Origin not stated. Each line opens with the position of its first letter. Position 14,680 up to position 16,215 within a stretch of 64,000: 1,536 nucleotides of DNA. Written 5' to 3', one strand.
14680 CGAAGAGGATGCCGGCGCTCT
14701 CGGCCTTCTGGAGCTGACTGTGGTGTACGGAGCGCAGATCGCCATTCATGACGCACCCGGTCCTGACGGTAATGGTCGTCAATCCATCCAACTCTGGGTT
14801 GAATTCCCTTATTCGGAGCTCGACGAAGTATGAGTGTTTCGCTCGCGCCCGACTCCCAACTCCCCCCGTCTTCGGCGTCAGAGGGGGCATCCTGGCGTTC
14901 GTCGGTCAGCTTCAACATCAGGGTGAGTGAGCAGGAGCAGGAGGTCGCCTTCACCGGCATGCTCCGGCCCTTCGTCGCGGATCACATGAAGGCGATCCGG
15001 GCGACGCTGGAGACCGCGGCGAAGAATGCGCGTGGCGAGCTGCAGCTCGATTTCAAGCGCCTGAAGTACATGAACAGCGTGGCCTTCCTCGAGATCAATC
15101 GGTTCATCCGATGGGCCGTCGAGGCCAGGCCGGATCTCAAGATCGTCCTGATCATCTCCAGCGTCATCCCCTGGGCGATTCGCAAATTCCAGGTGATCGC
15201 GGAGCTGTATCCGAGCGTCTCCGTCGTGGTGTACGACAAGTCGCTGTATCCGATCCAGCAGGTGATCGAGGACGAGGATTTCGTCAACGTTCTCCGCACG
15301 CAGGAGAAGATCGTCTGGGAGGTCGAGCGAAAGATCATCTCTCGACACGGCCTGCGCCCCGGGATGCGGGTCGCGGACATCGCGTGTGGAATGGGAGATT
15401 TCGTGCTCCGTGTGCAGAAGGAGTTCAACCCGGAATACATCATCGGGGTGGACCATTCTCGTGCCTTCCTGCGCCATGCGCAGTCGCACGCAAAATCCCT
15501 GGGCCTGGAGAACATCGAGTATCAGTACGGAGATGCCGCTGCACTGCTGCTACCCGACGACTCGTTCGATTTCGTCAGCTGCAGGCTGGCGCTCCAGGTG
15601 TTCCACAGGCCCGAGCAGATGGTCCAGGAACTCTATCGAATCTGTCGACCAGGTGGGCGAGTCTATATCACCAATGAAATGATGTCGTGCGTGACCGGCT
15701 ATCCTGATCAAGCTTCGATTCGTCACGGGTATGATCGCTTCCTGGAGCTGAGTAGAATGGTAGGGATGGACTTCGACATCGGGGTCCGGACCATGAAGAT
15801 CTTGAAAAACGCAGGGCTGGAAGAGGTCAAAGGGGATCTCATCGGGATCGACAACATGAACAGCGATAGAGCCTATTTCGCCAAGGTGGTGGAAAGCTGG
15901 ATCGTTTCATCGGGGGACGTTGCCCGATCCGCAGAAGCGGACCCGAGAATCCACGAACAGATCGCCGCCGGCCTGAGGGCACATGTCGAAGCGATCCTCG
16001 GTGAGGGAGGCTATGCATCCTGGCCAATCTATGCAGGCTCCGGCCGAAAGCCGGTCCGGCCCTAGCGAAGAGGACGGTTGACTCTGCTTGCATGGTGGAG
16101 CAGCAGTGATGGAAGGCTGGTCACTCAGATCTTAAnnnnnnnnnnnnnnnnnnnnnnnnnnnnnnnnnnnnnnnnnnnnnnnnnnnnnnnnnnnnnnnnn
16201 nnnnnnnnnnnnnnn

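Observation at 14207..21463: Triplicated SiaABC-like partner-switching cluster whose output appears to be a DUF1987-methyltransferase fusion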

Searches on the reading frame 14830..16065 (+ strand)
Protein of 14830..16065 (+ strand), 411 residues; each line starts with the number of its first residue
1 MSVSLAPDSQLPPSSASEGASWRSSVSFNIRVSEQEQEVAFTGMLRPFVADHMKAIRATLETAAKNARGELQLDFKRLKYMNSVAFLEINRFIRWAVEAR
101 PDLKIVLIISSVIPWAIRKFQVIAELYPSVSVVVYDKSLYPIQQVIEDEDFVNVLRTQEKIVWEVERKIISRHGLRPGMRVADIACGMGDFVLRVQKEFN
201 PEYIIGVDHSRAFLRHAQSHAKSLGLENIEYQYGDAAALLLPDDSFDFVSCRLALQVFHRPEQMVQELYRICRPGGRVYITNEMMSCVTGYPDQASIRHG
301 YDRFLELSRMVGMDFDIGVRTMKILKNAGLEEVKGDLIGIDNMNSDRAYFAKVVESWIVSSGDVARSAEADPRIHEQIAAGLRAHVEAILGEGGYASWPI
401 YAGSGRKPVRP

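Call 4: search_protein_families(library=pfam, proteins=[window:14830-16065:+], max_evalue=0.1)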
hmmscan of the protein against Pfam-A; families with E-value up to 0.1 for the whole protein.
window:14830-16065:+ (411 aa): 16 families
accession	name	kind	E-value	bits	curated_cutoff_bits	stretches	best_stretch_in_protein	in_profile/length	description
PF13649.12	Methyltransf_25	-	5.6e-20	72.3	27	1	181-276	1-97/97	Methyltransferase domain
PF13847.12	Methyltransf_31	-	3.2e-19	69.5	27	1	176-282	2-111/145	Methyltransferase domain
PF08241.18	Methyltransf_11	-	1.4e-18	67.7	21.2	1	183-280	2-95/95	Methyltransferase domain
PF01209.24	Ubie_methyltran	-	3.2e-17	63.1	20.1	1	149-281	20-152/233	ubiE/COQ5 methyltransferase family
PF08242.18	Methyltransf_12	-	6.2e-12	46.5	30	1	183-278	2-98/98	Methyltransferase domain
PF13489.12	Methyltransf_23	-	1.6e-08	34.9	27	1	171-281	14-117/164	Methyltransferase domain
PF02390.23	Methyltransf_4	-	6.3e-07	29.5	24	1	181-241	5-68/173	Putative methyltransferase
PF07021.18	MetW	-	3.6e-05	23.9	21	1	175-273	11-103/193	Methionine biosynthesis protein MetW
PF02353.26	CMAS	-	0.00053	19.8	27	1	168-232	53-117/273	Mycolic acid cyclopropane synthetase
PF01135.25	PCMT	-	0.00093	19.5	20.3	1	175-239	71-136/210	Protein-L-isoaspartate(D-aspartate) O-methyltransferase (PCMT)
PF00891.24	Methyltransf_2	-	0.0023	17.8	22.3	1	151-286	35-170/210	O-methyltransferase domain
PF05175.20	MTS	-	0.0024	18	23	1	179-249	33-102/170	Methyltransferase small domain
PF12147.14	Methyltransf_20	-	0.0041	16.8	21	1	178-236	134-195/309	Putative methyltransferase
PF08003.17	Methyltransf_9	-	0.014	14.9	23.8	1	178-252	116-189/315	Protein of unknown function (DUF1698)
PF01170.24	UPF0020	-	0.029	14.5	22.3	1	195-269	69-145/197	RMKL-like, methyltransferase domain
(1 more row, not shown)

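Call 5: search_protein_families(library=ncbifam, proteins=[window:14830-16065:+], max_evalue=0.1)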
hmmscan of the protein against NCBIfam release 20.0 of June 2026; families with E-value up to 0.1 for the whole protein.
window:14830-16065:+ (411 aa): 62 families (the best 25 are shown)
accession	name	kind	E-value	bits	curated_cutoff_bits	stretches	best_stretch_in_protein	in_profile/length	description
TIGR01934.1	MenG_MenH_UbiE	subfamily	6e-19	68.2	158.35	1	167-282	29-143/223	ubiquinone/menaquinone biosynthesis methyltransferase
NF001244.0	PRK00216.1-5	equivalog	6.5e-19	68.1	216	1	166-281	37-154/236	bifunctional demethylmenaquinone methyltransferase/2-methoxy-6-polyprenyl-1,4-benzoquinol methylase UbiE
TIGR02752.1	MenG_heptapren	equivalog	1.1e-15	57.8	419.85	1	154-290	24-159/231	demethylmenaquinone methyltransferase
NF001243.0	PRK00216.1-4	equivalog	1.7e-15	57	235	1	150-284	21-155/237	demethylmenaquinone methyltransferase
NF047649.1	MTase_UXPK_star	exception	4.5e-15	55.4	460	1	174-285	74-186/283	methyltransferase/UXPK-star double selenoprotein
TIGR02072.1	BioC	equivalog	4.9e-15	56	184.95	1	179-281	36-133/244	malonyl-ACP O-methyltransferase BioC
NF045667.1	MTase_DVU1556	equivalog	8.1e-14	51.6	155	1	167-281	12-120/213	DVU_1556 family methyltransferase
NF041537.1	ArsM_AhpD_UU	exception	2e-13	49.9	510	1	175-288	74-188/345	arsenite methyltransferase/AhpD domain selenoprotein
NF001240.0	PRK00216.1-1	equivalog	2.1e-13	49.9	378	1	167-281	53-169/251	bifunctional demethylmenaquinone methyltransferase/2-methoxy-6-polyprenyl-1,4-benzoquinol methylase UbiE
NF041536.1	ArsM_DUF2284_UU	exception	2.5e-12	45.9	575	1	176-286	75-186/459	arsenite methyltransferase/DUF2284 domain selenoprotein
NF008823.0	PRK11873.1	subfamily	3e-12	46.6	263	1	175-282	75-183/272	arsenite methyltransferase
NF043040.1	corrin_prot_MT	hypoth_equivalog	3.8e-12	46.1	180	1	165-285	30-152/216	corrinoid protein-associated methyltransferase CpaM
NF047705.1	slr1659_superfam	superfamily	8.2e-11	42.2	100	1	27-131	7-110/111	slr1659 superfamily regulator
NF001241.0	PRK00216.1-2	equivalog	1.3e-10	41.3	327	1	150-282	25-149/231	demethylmenaquinone methyltransferase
NF052510.1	methyltran_MpqE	exception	2.1e-10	40.4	335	1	166-279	35-150/234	methyl-plastoquinone biosynthesis methyltransferase MpqE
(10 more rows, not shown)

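Call 9: find_homologous_proteins(query=window:14830-16065:+)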
Query window:14830-16065:+ (411 aa): 115 proteins with E <= 0.001 among 8000 candidates.
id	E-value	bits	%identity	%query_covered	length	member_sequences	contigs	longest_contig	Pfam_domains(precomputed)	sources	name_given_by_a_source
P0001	1.8e-258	875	93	100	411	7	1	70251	PF13847.13,PF13489.13,PF13649.13,PF02390.24,PF01209.25,PF08241.19,PF08242.19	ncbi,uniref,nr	ncbi:methyltransferase type 11 [Chondromyces apiculatus DSM 436]|uniref:Methyltransferase type 11 n=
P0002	4.3e-207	706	76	98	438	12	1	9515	PF07021.19,PF13847.13,PF13489.13,PF13649.13,PF02390.24,PF01209.25,PF08241.19,PF08242.19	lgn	-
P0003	1.1e-202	691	73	100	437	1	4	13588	PF07021.19,PF13847.13,PF13489.13,PF13649.13,PF01209.25,PF08241.19,PF08242.19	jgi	jgi:ubiquinone/menaquinone biosynthesis C-methylase UbiE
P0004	3.5e-201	686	72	99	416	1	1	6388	PF13847.13,PF13489.13,PF13649.13,PF02390.24,PF01135.26,PF01209.25,PF08241.19,PF08242.19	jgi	jgi:ubiquinone/menaquinone biosynthesis C-methylase UbiE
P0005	1.2e-200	684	72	100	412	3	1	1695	PF13847.13,PF13489.13,PF13649.13,PF01209.25,PF08241.19,PF08242.19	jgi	jgi:ubiquinone/menaquinone biosynthesis C-methylase UbiE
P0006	3.1e-200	683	73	100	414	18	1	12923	PF07021.19,PF13847.13,PF13489.13,PF05175.21,PF13649.13,PF01135.26,PF01209.25,PF08241.19,PF08242.19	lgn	-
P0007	2.2e-197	674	72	100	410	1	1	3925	PF13847.13,PF13489.13,PF13649.13,PF01209.25,PF08241.19,PF08242.19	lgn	-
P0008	2.9e-194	663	73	93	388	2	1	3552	PF13847.13,PF13489.13,PF13649.13,PF02390.24,PF01135.26,PF01209.25,PF08241.19,PF08242.19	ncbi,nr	ncbi:MAG: methyltransferase domain-containing protein [Polyangiaceae bacterium]|nr:methyltransferase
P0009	3.2e-185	634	69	93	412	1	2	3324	PF07021.19,PF13847.13,PF13489.13,PF13649.13,PF02390.24,PF01135.26,PF01209.25,PF08241.19,PF08242.19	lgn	-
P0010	1.0e-184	632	67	99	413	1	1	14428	PF13847.13,PF13489.13,PF13649.13,PF02390.24,PF01135.26,PF01209.25,PF08241.19,PF08242.19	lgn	-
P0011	9.5e-184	629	68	95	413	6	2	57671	PF07021.19,PF13847.13,PF13489.13,PF02353.27,PF13649.13,PF02390.24,PF01135.26,PF01209.25,PF08241.19,PF08242.19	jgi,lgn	jgi:ubiquinone/menaquinone biosynthesis C-methylase UbiE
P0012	1.1e-183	628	66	100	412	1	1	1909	PF07021.19,PF13847.13,PF13489.13,PF02353.27,PF13649.13,PF02390.24,PF01135.26,PF01209.25,PF08241.19,PF08242.19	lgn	-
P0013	8.2e-183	626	65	100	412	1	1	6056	PF07021.19,PF13847.13,PF13489.13,PF13649.13,PF02390.24,PF01135.26,PF01209.25,PF08241.19,PF08242.19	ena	-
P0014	2.5e-181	621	66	99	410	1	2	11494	PF07021.19,PF13847.13,PF13489.13,PF13649.13,PF01209.25,PF08241.19,PF08242.19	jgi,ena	-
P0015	2.7e-180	617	64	100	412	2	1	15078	PF07021.19,PF13847.13,PF13489.13,PF13649.13,PF02390.24,PF01135.26,PF01209.25,PF08241.19,PF08242.19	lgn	-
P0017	9.7e-179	612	65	100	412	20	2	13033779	PF07021.19,PF13847.13,PF13489.13,PF05175.21,PF13649.13,PF01135.26,PF01209.25,PF08241.19,PF08242.19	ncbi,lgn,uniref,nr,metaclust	ncbi:quinone methyltransferase [Sorangium cellulosum So ce56]|uniref:Quinone methyltransferase n=1 T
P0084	5.5e-108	379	44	94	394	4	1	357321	PF13847.13,PF13489.13,PF13649.13,PF01209.25,PF08241.19,PF08242.19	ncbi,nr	ncbi:MAG: methyltransferase domain-containing protein [Nannocystis sp.]|nr:methyltransferase domain-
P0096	4.1e-92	327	43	93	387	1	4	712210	PF07021.19,PF13847.13,PF13489.13,PF05175.21,PF13649.13,PF01728.26,PF01209.25,PF08241.19,PF08242.19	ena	-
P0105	8.3e-86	306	44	83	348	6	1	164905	PF13847.13,PF13489.13,PF05175.21,PF13649.13,PF01209.25,PF08241.19,PF08242.19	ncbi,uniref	ncbi:class I SAM-dependent methyltransferase [Rhizobium sp. 2MFCol3.1]|uniref:methyltransferase doma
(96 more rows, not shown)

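Call 11: find_encoding_contigs(protein=P0017, flank=10000, max_places=2)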
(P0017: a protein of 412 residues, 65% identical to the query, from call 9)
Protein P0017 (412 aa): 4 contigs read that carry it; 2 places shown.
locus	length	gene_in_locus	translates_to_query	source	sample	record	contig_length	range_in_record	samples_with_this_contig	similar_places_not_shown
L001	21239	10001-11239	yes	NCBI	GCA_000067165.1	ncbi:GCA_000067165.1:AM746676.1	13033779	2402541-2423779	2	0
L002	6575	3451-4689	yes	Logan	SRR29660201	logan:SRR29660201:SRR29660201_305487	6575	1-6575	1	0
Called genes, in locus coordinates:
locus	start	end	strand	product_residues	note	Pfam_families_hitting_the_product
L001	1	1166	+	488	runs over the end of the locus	-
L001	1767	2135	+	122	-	-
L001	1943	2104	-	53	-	-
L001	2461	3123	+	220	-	-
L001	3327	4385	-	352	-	PF26780:DUF8252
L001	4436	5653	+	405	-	PF04285:DUF444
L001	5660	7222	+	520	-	PF04293:SpoVR, PF24755:SpoVR_C (weak)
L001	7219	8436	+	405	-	-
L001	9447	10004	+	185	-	-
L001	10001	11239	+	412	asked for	PF01209:Ubie_methyltran, PF01135:PCMT (weak), PF05175:MTS (weak), PF13489:Methyltransf_23, PF13649:Methyltransf_25, PF13847:Methyltransf_31, PF08241:Methyltransf_11, PF08242:Methyltransf_12, +1 more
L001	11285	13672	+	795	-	PF02743:dCache_1 (weak), PF00672:HAMP, PF07228:SpoIIE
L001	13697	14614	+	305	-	PF19788:DUF6272 (faint)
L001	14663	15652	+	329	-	PF07228:SpoIIE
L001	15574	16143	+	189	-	PF13581:HATPase_c_2 (weak), PF19788:DUF6272 (weak)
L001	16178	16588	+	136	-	-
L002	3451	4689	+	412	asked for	PF01209:Ubie_methyltran, PF01135:PCMT (weak), PF05175:MTS (weak), PF13489:Methyltransf_23, PF13649:Methyltransf_25, PF13847:Methyltransf_31, PF08241:Methyltransf_11, PF08242:Methyltransf_12, +1 more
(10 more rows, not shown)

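Call 12: find_encoding_contigs(protein=P0084, flank=10000, max_places=2)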
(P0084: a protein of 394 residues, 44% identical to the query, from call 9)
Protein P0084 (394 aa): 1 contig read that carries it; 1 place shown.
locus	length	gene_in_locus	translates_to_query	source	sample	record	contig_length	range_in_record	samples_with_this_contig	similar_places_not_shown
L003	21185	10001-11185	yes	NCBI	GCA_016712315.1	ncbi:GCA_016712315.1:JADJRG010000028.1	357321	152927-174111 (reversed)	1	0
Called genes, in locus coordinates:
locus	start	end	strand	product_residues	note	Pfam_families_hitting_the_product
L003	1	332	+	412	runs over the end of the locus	-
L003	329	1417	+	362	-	PF25919:BSH_CusB (faint)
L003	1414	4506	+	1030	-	PF00873:ACR_tran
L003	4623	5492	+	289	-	PF07751:Abi_2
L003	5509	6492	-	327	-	-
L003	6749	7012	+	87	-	-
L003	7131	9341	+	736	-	PF01694:Rhomboid (weak)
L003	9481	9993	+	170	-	-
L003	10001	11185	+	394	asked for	PF01209:Ubie_methyltran, PF13489:Methyltransf_23, PF08241:Methyltransf_11, PF08242:Methyltransf_12, PF13649:Methyltransf_25, PF13847:Methyltransf_31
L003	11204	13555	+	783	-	PF02743:dCache_1 (weak), PF00672:HAMP, PF07228:SpoIIE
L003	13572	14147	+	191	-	-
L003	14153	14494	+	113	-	-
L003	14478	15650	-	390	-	PF01266:DAO (weak), PF01494:FAD_binding_3, PF03486:HI0933_like (faint), PF05834:Lycopene_cycl (weak), PF07992:Pyr_redox_2 (faint), PF13738:Pyr_redox_3 (faint)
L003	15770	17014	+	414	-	PF14234:DUF4336 (faint)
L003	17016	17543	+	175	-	PF20033:DUF6438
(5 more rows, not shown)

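Call 16: find_encoding_contigs(protein=P0105, flank=8000, max_places=1)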
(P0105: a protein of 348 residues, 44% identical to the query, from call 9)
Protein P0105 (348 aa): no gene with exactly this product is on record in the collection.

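Call 18: find_encoding_contigs(protein=P0096, flank=8000, max_places=1)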
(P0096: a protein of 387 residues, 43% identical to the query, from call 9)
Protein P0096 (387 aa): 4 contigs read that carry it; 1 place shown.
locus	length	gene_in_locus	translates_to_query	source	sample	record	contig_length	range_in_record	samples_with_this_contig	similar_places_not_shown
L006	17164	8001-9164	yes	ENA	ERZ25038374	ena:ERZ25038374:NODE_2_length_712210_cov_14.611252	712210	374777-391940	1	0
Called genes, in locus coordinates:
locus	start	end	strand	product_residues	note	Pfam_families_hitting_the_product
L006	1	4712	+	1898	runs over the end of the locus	PF01835:MG2, PF07703:A2M_BRD, PF00207:A2M, PF07678:TED_complement, PF17973:bMG10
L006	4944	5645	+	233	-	PF03306:AAL_decarboxy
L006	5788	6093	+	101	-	PF01740:STAS, PF13466:STAS_2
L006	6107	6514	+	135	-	PF13581:HATPase_c_2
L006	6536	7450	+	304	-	PF07228:SpoIIE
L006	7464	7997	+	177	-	-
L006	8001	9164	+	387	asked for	PF01209:Ubie_methyltran, PF13489:Methyltransf_23, PF01728:FtsJ (weak), PF07021:MetW (weak), PF13649:Methyltransf_25, PF13847:Methyltransf_31, PF08241:Methyltransf_11, PF08242:Methyltransf_12, +1 more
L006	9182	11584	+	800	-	PF00672:HAMP, PF07228:SpoIIE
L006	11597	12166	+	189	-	-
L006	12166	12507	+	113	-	-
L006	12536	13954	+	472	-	PF01590:GAF, PF13185:GAF_2 (faint), PF00989:PAS, PF13188:PAS_8 (weak), PF08448:PAS_4, PF13426:PAS_9, PF00989:PAS, PF08448:PAS_4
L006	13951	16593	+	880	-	PF05228:CHASE4, PF13188:PAS_8 (faint), PF08448:PAS_4 (weak), PF00512:HisKA (weak), PF02518:HATPase_c, PF00072:Response_reg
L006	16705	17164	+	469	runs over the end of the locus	PF13578:Methyltransf_24 (faint)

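Call 20: search_solved_structures(query=A1, max_evalue=0.001, show_alignments=1)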
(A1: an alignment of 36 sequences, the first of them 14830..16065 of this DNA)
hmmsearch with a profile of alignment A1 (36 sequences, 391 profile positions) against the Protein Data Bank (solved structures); distinct sequences matched with E-value up to 0.001: 68 (the best 60 are shown).
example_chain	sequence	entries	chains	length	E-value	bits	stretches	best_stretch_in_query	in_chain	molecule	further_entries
6uak_A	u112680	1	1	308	2.1e-20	76.3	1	150-262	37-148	SAM dependent methyltransferase LahSB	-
3mgg_A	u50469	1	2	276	2.6e-20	76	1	154-371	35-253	Methyltransferase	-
5wp5_A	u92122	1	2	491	4.9e-19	71.8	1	143-315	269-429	Phosphomethylethanolamine N-methyltransferase 2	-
1xxl_A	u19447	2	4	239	1.5e-16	63.6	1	155-260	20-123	YcgJ protein | ycgJ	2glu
5wp4_A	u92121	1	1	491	1.6e-15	60.2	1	145-317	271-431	Phosphoethanolamine N-methyltransferase 1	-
3bus_A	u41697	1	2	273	1.3e-14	57.2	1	154-260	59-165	Methyltransferase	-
1ve3_A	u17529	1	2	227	1.7e-14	56.8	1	154-257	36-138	hypothetical protein PH0226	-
1vl5_A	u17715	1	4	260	3.2e-14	55.9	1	151-262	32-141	unknown conserved protein BH2331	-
4krh_A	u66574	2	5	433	5.3e-14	55.2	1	142-261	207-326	Phosphoethanolamine N-methyltransferase 2 | Phospholethanolamine N-methyltransferase 2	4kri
5mgz_A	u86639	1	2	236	1.5e-13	53.7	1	147-257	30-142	8-demethylnovobiocic acid C(8)-methyltransferase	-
4pne_A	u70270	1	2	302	2.1e-13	53.2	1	153-260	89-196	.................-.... protein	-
4ine_A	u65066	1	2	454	3.1e-13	52.7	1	147-261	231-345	Protein PMT-2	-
5m58_A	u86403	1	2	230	6.5e-13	51.6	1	148-257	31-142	C-methyltransferase CouO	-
5f8c_A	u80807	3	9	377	2.9e-12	49.5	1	154-323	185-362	Methyltransferase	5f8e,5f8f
3dh0_A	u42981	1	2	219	3.9e-12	49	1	146-254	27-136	SAM dependent methyltransferase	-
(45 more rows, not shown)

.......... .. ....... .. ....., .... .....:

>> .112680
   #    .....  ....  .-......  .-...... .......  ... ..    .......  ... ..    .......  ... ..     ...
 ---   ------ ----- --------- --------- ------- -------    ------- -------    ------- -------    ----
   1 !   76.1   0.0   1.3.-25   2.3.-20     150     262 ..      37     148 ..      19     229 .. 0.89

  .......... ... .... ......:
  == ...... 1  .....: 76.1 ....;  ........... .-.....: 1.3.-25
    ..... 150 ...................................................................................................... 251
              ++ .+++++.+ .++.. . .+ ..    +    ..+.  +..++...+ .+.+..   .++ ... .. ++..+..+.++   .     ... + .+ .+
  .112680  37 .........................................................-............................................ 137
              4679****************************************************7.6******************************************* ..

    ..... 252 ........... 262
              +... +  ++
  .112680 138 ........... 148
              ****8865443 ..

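Call 21: predict_structure(alignment_id=A1)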
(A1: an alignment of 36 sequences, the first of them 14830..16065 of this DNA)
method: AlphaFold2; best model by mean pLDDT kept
length: 411 residues; sequences in the alignment: 36
mean_pLDDT: 86.0   pTM: 0.75
mean pLDDT of the five models: 86.0, 85.3, 85.2, 85.0, 84.4
residues with pLDDT >= 90: 246; 70-90: 119; 50-70: 20; < 50: 26
segments of 3 or more residues with pLDDT < 50: 1-26
pLDDT, mean of each block of 10 residues (from residue 1): 33 28 50 88 86 90 93 87 92 95 92 78 93 71 71 85 94 97 82 92 90 85 90 71 93 85 91 97 96 97 94 91 96 97 95 92 87 96 98 96 96 57
secondary structure, 60 per line:
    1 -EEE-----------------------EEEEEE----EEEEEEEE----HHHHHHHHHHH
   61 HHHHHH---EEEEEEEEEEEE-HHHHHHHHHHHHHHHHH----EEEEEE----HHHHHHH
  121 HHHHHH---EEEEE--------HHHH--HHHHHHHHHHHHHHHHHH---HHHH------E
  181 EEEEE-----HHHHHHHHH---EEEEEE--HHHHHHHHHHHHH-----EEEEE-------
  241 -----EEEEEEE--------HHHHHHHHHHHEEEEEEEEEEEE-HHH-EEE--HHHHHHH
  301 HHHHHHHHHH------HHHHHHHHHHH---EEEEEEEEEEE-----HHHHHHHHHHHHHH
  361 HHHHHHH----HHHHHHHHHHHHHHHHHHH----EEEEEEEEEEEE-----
elements in order: E2-4 E28-33 E38-45 H50-66 E70-81 H83-99 E104-109 H114-126 E130-134 H143-146 H149-166 H170-173 E180-185 H191-199 E203-208 H211-223 E229-233 E246-252 H261-271 E272-283 E289-291 H294-310 H317-327 E331-341 H347-367 H372-390 E395-406

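Call 48: search_dna_similar(query=window:14830-16065:+, collection=plasmids, mode=protein, max_rows=10)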
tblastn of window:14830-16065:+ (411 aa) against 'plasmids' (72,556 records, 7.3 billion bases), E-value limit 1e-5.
Records with a match: 396; places in all: 495; records where one place covers at least 80% of the query: 120.
Best place of each record, by identity: <60% 396.
By first word of the organism name: Sinorhizobium 83; Streptomyces 33; Rhizobium 30; Azospirillum 11; Paracoccus 11; Ensifer 9; Natrinema 9; Paraburkholderia 9; Halobacterium 9; Aminobacter 7; and 97 more.
By predicted mobility (MOB-suite, as given by PLSDB): non-mobilizable 268; mobilizable 88; conjugative 40.
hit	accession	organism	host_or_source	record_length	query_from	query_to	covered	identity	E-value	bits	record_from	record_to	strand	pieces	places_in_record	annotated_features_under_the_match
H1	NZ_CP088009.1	Rhizobium sp. T136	Melilotus albus,Cell culture,root nodule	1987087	28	411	93%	42.2%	2e-94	317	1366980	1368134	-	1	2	none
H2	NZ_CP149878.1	Rhizobium sp. T1473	Medicago sativa,Cell Culture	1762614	28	411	93%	42.2%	3e-94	317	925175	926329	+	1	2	none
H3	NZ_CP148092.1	Rhizobium sp. T1470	Medicago sativa,cell culture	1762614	28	411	93%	42.2%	3e-94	317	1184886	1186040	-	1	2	none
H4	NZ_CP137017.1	Sinorhizobium fredii GR64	Phaseolus vulgaris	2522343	12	409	97%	40.1%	1e-94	318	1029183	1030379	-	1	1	record has no annotation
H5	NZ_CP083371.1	Ensifer canadensis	Melilotus albus,Cell Culture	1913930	28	409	93%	41.8%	3e-94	316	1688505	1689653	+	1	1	none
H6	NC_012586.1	Sinorhizobium fredii NGR234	-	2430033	12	409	97%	39.9%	7e-95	318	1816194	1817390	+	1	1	record has no annotation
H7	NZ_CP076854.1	Rhizobium sp. WYJ-E13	Curcuma wenyujin Y.H. Chen et C. ...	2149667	28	408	93%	41.6%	4e-96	322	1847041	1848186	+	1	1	none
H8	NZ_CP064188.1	Rhizobium sp. 007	Onobrychis viciifolia,cell culture,root ...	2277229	28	409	93%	41.3%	4e-90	305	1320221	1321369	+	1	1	none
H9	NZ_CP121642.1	Rhizobium sp. CC1099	Onobrychis viciifolia,cell culture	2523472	28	409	93%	41.3%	8e-90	303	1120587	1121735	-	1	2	none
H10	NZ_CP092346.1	Rhizobium gallicum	Phaseolus vulgaris,Cell culture,nodule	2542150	28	409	93%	41.3%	2e-89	302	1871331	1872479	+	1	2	none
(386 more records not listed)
